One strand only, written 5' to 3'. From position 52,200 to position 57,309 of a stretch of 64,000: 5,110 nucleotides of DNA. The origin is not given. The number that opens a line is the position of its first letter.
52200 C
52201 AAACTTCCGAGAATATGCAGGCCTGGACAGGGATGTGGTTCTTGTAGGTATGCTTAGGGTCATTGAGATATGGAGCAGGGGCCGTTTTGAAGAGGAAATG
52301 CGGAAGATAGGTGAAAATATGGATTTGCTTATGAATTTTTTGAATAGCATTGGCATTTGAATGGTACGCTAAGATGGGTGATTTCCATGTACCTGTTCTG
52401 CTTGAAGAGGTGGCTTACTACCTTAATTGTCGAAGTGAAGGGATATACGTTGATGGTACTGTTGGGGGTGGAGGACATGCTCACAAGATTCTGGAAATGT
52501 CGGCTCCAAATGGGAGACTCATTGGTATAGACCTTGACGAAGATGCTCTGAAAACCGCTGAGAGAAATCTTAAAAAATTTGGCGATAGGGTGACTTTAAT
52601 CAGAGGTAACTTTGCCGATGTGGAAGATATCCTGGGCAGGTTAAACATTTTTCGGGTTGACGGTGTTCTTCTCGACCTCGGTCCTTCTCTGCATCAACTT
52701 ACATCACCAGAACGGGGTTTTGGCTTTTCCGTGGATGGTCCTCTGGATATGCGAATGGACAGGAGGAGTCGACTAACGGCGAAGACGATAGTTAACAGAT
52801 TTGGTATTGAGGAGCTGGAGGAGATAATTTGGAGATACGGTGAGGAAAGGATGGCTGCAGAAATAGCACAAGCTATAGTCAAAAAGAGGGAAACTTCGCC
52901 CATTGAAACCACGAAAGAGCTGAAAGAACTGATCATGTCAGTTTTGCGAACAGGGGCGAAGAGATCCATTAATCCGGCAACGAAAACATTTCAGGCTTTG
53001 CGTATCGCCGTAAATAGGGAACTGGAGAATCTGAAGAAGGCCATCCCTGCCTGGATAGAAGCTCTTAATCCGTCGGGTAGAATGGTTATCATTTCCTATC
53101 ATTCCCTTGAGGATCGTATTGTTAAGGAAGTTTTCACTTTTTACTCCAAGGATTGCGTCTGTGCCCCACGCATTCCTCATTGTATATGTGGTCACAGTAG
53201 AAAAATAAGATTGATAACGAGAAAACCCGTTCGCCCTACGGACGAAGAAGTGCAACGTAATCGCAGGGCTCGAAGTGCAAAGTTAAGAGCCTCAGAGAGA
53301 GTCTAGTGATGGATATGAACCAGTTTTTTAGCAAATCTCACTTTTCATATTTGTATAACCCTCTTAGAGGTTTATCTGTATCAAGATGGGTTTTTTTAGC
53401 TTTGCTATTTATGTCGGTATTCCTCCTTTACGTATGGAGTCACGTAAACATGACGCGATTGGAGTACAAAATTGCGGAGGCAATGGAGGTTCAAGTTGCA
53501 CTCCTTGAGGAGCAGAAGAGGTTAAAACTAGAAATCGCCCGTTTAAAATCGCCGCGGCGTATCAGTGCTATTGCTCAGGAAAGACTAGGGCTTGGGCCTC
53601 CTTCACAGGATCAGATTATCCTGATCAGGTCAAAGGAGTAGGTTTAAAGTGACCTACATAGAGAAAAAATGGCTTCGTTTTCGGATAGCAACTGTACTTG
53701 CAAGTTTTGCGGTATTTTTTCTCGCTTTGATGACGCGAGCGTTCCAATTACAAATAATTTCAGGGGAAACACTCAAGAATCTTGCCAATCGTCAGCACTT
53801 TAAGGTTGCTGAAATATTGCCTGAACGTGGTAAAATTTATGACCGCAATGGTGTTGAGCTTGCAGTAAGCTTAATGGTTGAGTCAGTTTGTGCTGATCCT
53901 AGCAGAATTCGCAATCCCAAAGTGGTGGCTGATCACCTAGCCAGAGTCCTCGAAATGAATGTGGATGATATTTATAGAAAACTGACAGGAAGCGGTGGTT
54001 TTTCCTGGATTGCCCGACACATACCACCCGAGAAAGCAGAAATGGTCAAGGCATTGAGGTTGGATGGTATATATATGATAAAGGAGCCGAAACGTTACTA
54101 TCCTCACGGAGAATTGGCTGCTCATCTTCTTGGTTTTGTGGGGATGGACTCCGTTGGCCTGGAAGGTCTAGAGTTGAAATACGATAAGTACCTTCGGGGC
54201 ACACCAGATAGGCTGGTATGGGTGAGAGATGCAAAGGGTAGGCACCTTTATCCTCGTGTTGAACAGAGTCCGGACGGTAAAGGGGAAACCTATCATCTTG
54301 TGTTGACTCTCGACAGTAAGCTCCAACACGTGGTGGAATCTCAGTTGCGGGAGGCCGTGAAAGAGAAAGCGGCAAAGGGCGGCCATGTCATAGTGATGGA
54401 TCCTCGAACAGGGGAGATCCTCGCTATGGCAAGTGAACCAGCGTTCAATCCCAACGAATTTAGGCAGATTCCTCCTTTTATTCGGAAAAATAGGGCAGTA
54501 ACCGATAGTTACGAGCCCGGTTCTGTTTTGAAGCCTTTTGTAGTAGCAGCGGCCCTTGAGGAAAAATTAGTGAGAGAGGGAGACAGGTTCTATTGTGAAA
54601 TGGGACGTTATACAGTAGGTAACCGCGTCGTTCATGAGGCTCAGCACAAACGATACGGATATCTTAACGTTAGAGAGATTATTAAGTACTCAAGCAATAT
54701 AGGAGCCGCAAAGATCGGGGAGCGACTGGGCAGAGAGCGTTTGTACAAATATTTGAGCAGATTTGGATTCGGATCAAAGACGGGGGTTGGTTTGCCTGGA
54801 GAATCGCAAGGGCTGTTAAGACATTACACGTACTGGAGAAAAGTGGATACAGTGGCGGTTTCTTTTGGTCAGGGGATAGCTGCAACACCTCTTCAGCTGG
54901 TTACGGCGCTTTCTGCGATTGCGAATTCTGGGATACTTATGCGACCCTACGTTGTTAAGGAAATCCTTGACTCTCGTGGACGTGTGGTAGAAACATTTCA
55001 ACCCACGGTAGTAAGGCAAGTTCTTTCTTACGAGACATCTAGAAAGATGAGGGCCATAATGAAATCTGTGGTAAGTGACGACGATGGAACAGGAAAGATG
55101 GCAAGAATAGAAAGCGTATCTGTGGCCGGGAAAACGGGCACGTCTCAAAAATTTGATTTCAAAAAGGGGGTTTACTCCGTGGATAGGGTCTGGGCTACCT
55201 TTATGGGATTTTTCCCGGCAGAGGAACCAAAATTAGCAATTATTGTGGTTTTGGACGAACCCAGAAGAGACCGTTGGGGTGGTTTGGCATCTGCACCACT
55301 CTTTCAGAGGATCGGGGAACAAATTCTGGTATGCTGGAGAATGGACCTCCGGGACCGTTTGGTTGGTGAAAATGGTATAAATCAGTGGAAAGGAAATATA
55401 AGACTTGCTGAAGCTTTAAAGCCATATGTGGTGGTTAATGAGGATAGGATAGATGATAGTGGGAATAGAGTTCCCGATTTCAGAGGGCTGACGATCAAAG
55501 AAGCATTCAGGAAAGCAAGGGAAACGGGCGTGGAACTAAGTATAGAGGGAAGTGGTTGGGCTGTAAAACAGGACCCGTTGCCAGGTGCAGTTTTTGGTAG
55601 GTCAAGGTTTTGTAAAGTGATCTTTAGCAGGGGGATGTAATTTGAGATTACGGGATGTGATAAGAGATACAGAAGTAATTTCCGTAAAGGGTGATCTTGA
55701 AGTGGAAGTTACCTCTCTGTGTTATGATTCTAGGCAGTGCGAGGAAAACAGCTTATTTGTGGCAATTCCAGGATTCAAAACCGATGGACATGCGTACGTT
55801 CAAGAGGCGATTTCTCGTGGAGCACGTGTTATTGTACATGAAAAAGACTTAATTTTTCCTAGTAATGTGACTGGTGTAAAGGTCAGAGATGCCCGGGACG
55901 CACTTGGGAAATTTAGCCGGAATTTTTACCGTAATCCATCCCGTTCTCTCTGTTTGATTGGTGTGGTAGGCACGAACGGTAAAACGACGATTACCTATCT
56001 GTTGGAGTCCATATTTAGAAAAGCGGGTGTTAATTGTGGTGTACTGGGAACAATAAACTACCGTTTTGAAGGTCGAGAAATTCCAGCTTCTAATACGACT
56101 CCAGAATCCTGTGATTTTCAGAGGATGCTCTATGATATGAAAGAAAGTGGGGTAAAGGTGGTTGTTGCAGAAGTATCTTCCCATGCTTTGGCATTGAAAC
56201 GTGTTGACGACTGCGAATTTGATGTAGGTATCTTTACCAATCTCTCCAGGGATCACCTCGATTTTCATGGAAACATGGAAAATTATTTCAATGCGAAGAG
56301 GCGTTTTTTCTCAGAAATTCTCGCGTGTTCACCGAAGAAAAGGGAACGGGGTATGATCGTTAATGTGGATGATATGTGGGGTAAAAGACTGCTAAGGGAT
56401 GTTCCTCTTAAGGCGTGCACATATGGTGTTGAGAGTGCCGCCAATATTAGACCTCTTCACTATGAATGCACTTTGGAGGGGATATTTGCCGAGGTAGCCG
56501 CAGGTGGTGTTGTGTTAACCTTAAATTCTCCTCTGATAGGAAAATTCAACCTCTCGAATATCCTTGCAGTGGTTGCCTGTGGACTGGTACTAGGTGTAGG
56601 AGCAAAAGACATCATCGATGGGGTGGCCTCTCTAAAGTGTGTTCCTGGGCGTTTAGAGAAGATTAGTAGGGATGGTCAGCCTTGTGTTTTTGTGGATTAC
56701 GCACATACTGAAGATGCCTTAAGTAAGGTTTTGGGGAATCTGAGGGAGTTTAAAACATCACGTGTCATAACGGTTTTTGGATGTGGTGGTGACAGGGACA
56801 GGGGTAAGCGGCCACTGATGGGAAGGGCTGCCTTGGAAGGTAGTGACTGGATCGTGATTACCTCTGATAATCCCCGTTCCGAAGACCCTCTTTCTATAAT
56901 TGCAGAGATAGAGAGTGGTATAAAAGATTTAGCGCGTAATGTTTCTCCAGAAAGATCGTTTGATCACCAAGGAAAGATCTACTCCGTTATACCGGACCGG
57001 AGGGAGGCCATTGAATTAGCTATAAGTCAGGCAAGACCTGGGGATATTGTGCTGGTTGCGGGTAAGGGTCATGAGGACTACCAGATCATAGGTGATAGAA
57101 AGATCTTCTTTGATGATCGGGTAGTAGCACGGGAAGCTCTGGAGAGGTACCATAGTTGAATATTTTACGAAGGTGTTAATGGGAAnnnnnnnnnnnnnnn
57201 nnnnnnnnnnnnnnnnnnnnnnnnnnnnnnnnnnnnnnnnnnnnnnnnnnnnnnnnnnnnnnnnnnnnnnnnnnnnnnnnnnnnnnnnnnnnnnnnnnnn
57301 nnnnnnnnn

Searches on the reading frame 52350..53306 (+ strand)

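Call 92: search_protein_families(library=pfam, proteins=[window:52350-53306:+], max_evalue=0.00001)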
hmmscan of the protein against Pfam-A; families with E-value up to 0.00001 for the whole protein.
window:52350-53306:+ (318 aa): 2 families
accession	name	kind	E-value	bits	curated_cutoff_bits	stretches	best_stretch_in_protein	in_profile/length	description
PF01795.25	Methyltransf_5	-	2.1e-112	376.1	27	1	12-317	3-308/309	MraW methylase family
PF13847.12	Methyltransf_31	-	5.9e-06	26.5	27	0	39-92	13-67/145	Methyltransferase domain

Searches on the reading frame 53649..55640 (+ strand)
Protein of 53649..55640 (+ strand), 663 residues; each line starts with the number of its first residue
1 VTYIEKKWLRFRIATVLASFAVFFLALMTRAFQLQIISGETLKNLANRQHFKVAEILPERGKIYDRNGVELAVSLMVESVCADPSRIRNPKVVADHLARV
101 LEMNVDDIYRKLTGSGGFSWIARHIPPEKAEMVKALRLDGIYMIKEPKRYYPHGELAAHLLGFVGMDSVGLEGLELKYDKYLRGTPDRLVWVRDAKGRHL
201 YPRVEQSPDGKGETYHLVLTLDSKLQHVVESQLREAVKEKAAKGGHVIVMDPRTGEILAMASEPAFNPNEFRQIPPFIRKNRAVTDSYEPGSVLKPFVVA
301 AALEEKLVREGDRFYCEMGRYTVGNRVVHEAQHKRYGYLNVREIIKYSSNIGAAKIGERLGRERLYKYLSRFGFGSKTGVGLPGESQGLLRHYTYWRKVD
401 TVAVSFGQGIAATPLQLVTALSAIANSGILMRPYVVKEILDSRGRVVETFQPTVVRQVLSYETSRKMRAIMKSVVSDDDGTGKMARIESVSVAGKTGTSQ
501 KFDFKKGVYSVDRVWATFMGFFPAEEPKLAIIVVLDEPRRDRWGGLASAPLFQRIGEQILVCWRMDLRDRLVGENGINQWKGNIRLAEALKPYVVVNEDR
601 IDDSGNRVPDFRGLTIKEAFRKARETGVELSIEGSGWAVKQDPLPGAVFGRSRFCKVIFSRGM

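Call 92: search_protein_families(library=pfam, proteins=[window:53649-55640:+], max_evalue=0.00001)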
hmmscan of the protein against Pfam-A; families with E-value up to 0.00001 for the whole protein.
window:53649-55640:+ (663 aa): 4 families
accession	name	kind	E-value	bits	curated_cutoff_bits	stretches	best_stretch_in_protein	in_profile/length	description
PF00905.27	Transpeptidase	-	9e-81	271.8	22.1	1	246-555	2-297/299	Penicillin binding protein transpeptidase domain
PF03717.20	PBP_dimer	-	6.1e-22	79.3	24.4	1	56-199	2-175/180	Penicillin-binding Protein dimerisation domain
PF03793.24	PASTA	-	3e-06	27.6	23.2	0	607-647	2-50/64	PASTA domain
PF21922.1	PBP_dimer_2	-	6.2e-06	26.8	27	0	148-193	24-68/83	Penicillin binding protein A dimerisation domain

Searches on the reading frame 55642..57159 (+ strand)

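Call 92: search_protein_families(library=pfam, proteins=[window:55642-57159:+], max_evalue=0.00001)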
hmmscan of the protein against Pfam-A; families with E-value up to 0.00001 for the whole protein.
window:55642-57159:+ (505 aa): 3 families
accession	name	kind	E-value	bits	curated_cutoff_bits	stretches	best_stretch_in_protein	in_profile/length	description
PF08245.18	Mur_ligase_M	-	2.4e-49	168.5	24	1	108-313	1-199/200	Mur ligase middle domain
PF02875.26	Mur_ligase_C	-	1.4e-30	107.2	28.4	1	336-476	1-127/127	Mur ligase, glutamate ligase domain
PF01225.30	Mur_ligase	-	9.8e-11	42.3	21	1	23-96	2-95/95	Mur ligase family, catalytic domain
